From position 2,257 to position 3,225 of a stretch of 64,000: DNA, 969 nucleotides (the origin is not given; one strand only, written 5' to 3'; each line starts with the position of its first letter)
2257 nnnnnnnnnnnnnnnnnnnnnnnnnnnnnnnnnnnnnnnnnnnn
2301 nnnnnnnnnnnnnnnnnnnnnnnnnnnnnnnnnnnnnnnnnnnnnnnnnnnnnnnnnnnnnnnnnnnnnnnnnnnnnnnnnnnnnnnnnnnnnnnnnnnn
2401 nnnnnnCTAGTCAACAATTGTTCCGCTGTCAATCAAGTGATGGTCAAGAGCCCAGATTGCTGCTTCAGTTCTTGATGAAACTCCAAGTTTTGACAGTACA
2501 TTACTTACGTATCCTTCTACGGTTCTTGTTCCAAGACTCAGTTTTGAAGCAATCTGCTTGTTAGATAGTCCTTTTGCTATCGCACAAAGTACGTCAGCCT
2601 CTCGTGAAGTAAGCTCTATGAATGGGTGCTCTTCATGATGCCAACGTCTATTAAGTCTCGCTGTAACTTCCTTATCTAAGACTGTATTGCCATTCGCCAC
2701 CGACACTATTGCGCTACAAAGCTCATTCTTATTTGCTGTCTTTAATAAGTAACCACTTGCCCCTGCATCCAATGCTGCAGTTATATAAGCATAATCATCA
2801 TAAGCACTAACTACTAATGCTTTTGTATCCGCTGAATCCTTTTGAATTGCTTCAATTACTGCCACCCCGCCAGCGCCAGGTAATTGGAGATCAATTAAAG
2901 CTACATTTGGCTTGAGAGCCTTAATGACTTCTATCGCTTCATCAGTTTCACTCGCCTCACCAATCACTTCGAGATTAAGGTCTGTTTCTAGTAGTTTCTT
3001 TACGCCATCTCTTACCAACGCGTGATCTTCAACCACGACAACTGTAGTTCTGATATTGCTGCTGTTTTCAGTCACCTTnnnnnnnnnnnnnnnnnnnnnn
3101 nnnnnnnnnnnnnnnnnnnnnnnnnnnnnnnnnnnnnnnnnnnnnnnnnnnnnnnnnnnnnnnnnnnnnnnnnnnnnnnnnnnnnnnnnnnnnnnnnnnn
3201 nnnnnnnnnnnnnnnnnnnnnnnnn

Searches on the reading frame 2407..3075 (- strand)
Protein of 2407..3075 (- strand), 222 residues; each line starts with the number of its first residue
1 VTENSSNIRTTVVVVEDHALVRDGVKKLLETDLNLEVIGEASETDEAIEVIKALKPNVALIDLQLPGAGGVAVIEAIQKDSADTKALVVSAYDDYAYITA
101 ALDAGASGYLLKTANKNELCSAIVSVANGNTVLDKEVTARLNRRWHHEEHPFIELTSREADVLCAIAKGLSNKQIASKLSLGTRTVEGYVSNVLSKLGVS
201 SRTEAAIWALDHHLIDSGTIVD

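Call 33: search_protein_families(library=pfam, proteins=[window:2407-3075:-], max_evalue=0.001)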
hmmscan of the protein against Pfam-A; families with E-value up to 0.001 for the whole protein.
window:2407-3075:- (222 aa): 2 families
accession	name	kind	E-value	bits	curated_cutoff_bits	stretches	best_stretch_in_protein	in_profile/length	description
PF00072.30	Response_reg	-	5.5e-25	88.1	30.2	1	12-123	1-110/111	Response regulator receiver domain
PF00196.25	GerE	-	6.2e-19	67.8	23.5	1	155-209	3-57/57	Bacterial regulatory proteins, luxR family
